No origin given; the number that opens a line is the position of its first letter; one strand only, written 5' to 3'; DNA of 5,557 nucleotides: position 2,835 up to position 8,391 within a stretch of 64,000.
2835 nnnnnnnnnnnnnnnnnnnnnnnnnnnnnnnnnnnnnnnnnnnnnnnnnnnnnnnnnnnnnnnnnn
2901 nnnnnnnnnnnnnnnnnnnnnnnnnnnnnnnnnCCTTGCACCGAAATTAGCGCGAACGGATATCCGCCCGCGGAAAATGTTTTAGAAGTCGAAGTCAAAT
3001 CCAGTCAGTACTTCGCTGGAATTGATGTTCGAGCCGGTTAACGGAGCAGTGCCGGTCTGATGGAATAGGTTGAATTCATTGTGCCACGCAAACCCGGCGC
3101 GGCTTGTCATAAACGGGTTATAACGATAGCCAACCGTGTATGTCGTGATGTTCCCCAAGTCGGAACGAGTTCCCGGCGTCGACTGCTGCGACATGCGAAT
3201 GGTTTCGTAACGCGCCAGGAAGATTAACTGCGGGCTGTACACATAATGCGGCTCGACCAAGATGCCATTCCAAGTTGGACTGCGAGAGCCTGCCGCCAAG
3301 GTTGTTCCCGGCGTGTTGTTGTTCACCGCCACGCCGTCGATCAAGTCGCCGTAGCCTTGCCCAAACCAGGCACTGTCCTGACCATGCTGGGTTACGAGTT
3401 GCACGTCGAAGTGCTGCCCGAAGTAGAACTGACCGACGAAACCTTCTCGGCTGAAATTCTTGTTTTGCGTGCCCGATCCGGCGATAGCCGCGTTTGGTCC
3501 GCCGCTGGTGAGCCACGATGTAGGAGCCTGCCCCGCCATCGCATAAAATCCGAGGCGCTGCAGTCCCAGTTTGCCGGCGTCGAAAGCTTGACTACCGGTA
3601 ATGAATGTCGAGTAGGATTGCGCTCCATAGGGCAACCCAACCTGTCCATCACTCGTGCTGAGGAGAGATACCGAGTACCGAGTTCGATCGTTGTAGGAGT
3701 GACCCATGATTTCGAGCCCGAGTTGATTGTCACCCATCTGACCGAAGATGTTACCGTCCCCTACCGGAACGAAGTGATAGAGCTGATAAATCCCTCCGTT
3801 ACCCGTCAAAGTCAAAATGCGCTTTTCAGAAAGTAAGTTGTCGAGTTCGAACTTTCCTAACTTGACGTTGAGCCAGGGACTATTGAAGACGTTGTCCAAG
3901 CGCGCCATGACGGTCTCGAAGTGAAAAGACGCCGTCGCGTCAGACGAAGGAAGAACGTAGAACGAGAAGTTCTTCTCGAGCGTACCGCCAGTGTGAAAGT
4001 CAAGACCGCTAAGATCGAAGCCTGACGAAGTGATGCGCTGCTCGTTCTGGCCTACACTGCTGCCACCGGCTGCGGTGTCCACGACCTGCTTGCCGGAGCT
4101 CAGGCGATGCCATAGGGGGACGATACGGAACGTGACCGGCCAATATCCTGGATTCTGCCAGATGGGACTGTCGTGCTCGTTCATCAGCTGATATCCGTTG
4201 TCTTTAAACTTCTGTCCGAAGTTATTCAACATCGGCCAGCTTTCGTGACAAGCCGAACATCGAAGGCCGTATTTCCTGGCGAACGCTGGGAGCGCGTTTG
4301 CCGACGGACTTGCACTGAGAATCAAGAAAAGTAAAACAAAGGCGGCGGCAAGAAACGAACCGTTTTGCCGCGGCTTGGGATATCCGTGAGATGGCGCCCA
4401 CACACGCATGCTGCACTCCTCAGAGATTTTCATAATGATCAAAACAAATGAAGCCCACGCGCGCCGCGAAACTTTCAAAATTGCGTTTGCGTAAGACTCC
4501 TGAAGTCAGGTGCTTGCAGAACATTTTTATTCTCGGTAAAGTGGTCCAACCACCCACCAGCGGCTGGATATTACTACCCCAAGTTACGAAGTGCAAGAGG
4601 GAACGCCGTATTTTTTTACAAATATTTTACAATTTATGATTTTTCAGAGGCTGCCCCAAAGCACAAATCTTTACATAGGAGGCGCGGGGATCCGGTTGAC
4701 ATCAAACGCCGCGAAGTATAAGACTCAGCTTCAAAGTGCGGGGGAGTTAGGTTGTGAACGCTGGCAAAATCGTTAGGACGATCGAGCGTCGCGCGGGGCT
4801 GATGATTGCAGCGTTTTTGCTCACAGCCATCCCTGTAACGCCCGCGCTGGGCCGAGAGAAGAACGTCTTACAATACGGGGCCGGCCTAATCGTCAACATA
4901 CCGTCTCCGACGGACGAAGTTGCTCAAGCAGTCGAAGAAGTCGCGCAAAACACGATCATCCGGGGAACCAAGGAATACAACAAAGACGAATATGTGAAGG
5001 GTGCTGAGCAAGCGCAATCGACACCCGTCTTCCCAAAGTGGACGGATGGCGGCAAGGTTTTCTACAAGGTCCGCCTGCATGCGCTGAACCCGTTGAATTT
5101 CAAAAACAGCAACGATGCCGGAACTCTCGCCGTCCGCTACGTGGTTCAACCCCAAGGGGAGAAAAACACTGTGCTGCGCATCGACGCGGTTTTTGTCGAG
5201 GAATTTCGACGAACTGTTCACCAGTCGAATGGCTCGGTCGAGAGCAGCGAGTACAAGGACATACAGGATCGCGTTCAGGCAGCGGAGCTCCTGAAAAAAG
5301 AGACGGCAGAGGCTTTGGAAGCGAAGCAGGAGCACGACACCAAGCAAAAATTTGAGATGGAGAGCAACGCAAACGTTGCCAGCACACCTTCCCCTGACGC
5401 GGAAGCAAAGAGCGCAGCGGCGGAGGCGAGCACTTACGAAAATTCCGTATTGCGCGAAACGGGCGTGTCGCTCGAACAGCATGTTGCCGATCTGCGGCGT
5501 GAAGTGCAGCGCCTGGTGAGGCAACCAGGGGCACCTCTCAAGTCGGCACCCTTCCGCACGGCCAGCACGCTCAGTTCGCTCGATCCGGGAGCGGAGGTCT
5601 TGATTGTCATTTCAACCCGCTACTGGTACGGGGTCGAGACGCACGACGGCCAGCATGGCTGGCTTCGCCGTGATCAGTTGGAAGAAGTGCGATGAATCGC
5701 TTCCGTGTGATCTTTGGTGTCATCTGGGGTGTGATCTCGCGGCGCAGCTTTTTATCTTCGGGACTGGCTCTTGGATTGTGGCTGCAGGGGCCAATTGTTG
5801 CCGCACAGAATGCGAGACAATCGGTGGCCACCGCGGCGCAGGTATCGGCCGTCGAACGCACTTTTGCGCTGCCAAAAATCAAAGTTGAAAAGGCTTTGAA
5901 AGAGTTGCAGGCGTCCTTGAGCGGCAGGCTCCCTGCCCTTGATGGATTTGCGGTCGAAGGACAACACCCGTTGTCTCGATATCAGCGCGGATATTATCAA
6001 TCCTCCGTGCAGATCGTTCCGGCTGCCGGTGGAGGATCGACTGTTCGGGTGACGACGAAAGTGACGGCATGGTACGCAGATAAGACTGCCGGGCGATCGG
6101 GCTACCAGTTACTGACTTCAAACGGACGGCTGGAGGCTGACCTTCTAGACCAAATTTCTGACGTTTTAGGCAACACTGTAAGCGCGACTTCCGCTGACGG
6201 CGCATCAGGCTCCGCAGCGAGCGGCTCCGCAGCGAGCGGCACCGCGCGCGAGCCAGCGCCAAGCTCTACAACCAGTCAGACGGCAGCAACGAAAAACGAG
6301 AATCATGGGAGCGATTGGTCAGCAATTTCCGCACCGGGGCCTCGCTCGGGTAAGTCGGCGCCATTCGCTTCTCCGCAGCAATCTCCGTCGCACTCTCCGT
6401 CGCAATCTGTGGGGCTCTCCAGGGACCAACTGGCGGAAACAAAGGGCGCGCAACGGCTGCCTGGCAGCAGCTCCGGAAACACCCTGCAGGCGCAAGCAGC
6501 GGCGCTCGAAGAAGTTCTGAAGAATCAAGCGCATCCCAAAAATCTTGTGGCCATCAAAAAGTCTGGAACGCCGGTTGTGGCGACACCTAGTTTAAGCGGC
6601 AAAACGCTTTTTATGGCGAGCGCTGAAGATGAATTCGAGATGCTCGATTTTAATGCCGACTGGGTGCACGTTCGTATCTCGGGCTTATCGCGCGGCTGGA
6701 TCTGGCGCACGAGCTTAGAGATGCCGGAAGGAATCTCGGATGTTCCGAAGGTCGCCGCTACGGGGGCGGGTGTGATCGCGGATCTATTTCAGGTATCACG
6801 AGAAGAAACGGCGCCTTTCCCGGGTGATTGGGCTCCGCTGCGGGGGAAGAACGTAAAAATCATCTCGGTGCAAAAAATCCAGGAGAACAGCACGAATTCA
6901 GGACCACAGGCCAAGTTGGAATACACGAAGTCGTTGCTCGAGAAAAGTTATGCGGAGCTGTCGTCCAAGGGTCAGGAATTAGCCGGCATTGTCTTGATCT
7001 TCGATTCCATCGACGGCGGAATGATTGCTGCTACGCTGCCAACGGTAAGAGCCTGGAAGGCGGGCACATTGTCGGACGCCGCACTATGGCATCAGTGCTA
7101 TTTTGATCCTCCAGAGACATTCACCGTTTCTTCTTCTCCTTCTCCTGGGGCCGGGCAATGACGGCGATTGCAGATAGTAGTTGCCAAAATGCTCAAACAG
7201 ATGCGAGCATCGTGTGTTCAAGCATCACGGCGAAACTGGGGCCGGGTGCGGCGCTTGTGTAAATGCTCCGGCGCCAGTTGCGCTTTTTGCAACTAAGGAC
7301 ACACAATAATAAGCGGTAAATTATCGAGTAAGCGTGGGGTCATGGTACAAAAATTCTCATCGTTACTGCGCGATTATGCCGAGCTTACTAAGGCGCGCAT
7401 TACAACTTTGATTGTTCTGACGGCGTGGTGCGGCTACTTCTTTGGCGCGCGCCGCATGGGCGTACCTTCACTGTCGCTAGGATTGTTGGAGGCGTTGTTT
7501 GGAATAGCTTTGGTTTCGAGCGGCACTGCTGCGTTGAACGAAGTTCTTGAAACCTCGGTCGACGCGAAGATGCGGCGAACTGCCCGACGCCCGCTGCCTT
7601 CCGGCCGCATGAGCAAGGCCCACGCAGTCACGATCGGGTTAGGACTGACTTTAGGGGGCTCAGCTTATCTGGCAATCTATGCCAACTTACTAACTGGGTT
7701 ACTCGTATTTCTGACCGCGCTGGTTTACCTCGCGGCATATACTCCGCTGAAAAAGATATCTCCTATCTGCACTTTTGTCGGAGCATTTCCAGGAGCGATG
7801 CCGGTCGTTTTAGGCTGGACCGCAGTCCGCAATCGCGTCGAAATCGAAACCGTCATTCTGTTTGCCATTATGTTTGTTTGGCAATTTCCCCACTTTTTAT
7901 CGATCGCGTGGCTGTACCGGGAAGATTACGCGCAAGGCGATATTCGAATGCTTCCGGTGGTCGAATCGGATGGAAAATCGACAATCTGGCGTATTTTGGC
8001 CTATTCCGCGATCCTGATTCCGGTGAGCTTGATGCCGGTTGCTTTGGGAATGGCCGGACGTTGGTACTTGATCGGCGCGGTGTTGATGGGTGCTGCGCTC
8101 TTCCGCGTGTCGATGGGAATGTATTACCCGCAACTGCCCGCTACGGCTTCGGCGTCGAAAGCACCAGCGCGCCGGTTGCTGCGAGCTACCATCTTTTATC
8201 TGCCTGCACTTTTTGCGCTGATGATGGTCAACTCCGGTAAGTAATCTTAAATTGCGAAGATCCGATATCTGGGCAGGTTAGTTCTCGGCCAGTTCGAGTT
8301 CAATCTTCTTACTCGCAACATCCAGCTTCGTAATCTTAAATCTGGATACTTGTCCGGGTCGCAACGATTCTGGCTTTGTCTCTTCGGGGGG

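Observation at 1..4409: rus-operon-like gene order in a probable acidobacterium: Cyc2-type porin-cytochrome, dihaem cytochrome c, cupredoxin, CoxB, CoxA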

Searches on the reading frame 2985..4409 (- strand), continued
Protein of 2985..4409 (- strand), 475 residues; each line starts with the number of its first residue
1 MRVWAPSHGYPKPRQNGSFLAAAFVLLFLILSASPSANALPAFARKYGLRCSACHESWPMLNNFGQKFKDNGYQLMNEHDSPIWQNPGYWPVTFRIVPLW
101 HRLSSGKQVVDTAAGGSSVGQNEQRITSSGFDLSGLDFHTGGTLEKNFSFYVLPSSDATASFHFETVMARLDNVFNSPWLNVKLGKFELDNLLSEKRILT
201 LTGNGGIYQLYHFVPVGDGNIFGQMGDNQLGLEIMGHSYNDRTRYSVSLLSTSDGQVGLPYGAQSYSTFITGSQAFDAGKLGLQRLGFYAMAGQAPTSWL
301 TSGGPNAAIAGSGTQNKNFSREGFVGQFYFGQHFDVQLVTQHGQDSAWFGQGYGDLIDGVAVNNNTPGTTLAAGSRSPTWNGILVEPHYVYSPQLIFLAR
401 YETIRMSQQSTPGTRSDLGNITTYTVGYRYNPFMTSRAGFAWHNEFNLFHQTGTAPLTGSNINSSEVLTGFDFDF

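Call 78: search_protein_families(library=ncbifam, proteins=[L001:6060-7838:+, L005:11336-12763:+, L005:12786-14477:+], max_evalue=0.00001)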
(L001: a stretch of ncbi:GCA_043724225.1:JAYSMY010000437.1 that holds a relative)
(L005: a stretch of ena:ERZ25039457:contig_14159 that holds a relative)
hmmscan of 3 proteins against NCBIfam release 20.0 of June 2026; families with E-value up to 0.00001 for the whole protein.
L001:6060-7838:+ (593 aa): 6 families
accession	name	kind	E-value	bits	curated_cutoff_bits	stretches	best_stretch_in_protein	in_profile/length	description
TIGR02891.1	CtaD_CoxA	equivalog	5.7e-159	530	670.75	1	23-561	2-504/504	cytochrome c oxidase subunit I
NF050116.1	cyt_aa3_Actin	exception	1.4e-116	390.4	880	1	23-561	3-507/522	aa3-type cytochrome oxidase subunit I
TIGR02843.1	CyoB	equivalog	1.4e-104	350.9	1020.35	1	20-572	45-568/646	cytochrome o ubiquinol oxidase subunit I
TIGR02882.1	QoxB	equivalog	4e-100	336.1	1015.5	1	23-576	45-565/643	cytochrome aa3 quinol oxidase subunit I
NF011592.0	PRK15017.1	equivalog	1.5e-85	288.4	1271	1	13-573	39-570/663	cytochrome o ubiquinol oxidase subunit I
NF041075.1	quin_ox_SoxB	equivalog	2.1e-11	43.5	700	1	50-520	6-448/468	proton pump complex quinol oxidase subunit SoxB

L005:11336-12763:+ (476 aa): 4 families
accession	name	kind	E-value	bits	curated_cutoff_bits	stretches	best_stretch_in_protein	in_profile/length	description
NF011053.0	PRK14485.1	subfamily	2.3e-80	270.8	1080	1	18-459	10-466/716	putative bifunctional cbb3-type cytochrome c oxidase subunit I/II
TIGR00780.1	ccoN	equivalog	9.3e-75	252.3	583.15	1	22-459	7-464/474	cytochrome-c oxidase, cbb3-type subunit I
TIGR02891.1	CtaD_CoxA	equivalog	8.2e-15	54.4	670.75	1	206-457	231-473/504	cytochrome c oxidase subunit I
NF050116.1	cyt_aa3_Actin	exception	3.7e-11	42.5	880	1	223-459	248-476/522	aa3-type cytochrome oxidase subunit I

L005:12786-14477:+ (564 aa): 8 families
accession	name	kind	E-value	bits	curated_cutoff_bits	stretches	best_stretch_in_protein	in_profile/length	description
NF011054.0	PRK14486.1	equivalog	1.1e-47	163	447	2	51-148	46-143/294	putative bifunctional cbb3-type cytochrome c oxidase subunit II/cytochrome c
NF011055.0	PRK14487.1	subfamily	6e-43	146.8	218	1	51-233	51-202/212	cbb3-type cytochrome c oxidase subunit II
TIGR00781.1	ccoO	equivalog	2.8e-41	141.7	200.65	1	53-233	47-224/232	cytochrome-c oxidase, cbb3-type subunit II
NF011053.0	PRK14485.1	subfamily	2.3e-38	131.9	1080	1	52-156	535-639/716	putative bifunctional cbb3-type cytochrome c oxidase subunit I/II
TIGR00782.1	ccoP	equivalog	1.2e-11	44.5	179.95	0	257-284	202-229/285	cytochrome-c oxidase, cbb3-type subunit III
NF050122.1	bc1_QcrC_actin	exception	4.3e-09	36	200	0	253-286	36-68/253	cytochrome bc1 complex diheme cytochrome c subunit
NF040606.1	CytoC_perox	subfamily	1.5e-06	27.7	150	0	256-282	296-322/524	di-heme-cytochrome C peroxidase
TIGR03872.1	cytochrome_MoxG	equivalog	2.7e-06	27.5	147.8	0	258-280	44-66/133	cytochrome c(L), periplasmic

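Call 80: search_protein_families(library=pfam, proteins=[L130:7401-7991:+, L130:10328-11572:+, L131:10341-11567:+], max_evalue=0.01)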
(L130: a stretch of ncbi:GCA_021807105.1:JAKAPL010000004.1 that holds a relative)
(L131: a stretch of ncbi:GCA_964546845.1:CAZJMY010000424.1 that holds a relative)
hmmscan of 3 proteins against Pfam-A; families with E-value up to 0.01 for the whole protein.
L130:7401-7991:+ (197 aa): 0 families

L130:10328-11572:+ (415 aa): 2 families
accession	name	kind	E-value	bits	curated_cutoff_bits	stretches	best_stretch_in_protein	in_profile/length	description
PF10282.15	Lactonase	-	0.0001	22.1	21.7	0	306-389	36-116/344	Lactonase, 7-bladed beta-propeller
PF25174.1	Beta-prop_THOC3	-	0.0011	18.5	305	0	38-92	100-147/272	THOC3 beta-propeller domain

L131:10341-11567:+ (409 aa): 3 families
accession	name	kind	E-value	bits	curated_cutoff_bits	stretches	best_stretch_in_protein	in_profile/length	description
PF07732.21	Cu-oxidase_3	-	3e-40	137.4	21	1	7-116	7-117/119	Multicopper oxidase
PF07731.20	Cu-oxidase_2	-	1.2e-31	109.7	20.4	2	304-408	19-133/137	Multicopper oxidase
PF00394.28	Cu-oxidase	-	9.3e-11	42.5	21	1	124-228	2-117/157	Multicopper oxidase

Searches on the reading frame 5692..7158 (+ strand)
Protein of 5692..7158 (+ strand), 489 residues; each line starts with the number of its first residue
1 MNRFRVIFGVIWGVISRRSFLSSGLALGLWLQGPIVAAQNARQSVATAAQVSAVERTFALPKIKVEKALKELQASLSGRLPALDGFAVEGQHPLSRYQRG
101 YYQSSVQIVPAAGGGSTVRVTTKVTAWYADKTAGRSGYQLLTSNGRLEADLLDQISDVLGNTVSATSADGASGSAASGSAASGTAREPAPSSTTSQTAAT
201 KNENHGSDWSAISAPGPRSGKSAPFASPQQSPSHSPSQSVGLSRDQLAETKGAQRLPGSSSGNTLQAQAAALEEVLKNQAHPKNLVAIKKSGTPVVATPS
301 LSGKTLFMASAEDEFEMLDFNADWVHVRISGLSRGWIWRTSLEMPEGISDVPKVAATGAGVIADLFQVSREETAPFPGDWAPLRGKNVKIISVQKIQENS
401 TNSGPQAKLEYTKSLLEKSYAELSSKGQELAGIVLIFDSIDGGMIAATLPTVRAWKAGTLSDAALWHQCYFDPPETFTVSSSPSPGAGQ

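Call 24: search_protein_families(library=pfam, proteins=[window:5692-7158:+], max_evalue=0.01)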
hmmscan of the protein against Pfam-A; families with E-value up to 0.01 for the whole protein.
window:5692-7158:+ (489 aa): 1 family
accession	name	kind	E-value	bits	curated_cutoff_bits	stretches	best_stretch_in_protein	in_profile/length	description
PF08239.17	SH3_3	-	0.0012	19.4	27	1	297-340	7-51/54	Bacterial SH3 domain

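Call 78: search_protein_families(library=ncbifam, proteins=[window:5692-7158:+], max_evalue=0.00001)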
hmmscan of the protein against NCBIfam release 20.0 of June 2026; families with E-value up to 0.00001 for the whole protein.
window:5692-7158:+ (489 aa): 0 families

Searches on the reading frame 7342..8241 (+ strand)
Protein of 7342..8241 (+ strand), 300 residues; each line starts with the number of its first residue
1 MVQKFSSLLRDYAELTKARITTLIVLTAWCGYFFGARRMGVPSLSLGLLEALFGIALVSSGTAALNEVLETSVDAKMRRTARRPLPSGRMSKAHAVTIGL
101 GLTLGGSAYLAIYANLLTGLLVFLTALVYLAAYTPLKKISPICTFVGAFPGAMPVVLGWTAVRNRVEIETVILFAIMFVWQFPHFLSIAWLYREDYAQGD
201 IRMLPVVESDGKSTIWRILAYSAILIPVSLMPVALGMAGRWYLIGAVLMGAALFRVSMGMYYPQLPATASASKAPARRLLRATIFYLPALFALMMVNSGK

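Call 24: search_protein_families(library=pfam, proteins=[window:7342-8241:+], max_evalue=0.01)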
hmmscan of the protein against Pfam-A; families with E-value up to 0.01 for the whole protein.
window:7342-8241:+ (300 aa): 1 family
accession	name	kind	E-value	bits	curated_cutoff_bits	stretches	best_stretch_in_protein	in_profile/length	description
PF01040.23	UbiA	-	1.9e-46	158.8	34.2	1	25-270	2-241/250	UbiA prenyltransferase family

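Call 78: search_protein_families(library=ncbifam, proteins=[window:7342-8241:+], max_evalue=0.00001)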
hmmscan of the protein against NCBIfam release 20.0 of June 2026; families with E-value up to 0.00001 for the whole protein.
window:7342-8241:+ (300 aa): 13 families
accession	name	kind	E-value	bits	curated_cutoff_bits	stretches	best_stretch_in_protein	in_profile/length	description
TIGR01473.1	cyoE_ctaB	equivalog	2.8e-75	253.7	210.3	1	10-297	1-280/281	heme o synthase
NF003349.0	PRK04375.1-2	equivalog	2.5e-61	207.6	246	1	3-297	19-309/318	heme o synthase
NF003348.0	PRK04375.1-1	equivalog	4.7e-44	150.9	285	1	9-297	3-282/292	heme o synthase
TIGR01474.1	ubiA_proteo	equivalog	3.8e-16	59.4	275.45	1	21-254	16-245/282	4-hydroxybenzoate octaprenyltransferase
NF009523.0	PRK12884.1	equivalog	3.9e-13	49.2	269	1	51-270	42-256/279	prenyltransferase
NF009524.0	PRK12886.1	equivalog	5.8e-13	48.8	387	1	9-253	8-246/291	prenyltransferase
NF041586.1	MqnP_DT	exception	1.4e-11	44.6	430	1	12-254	3-239/277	menaquinone biosynthesis prenyltransferase MqnP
TIGR01475.1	ubiA_other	subfamily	6.3e-11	42.2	180.8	1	9-180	2-170/282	UbiA-like polyprenyltransferase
NF009526.0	PRK12888.1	equivalog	7e-08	32.2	364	1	52-253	56-256/301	4-hydroxybenzoate octaprenyltransferase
NF035940.1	prenyl_rel_EboC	equivalog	4.7e-07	29.5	250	1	56-179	49-170/292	UbiA-like protein EboC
NF009515.0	PRK12874.1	equivalog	2.9e-06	26.8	392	1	56-180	55-179/291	4-hydroxybenzoate polyprenyltransferase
NF009514.0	PRK12873.1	equivalog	7e-06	25.6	246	1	23-183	28-188/297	4-hydroxybenzoate polyprenyltransferase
NF045897.1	SCO3242_trans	equivalog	9.4e-06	25.4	260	0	35-167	21-144/287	SCO3242 family prenyltransferase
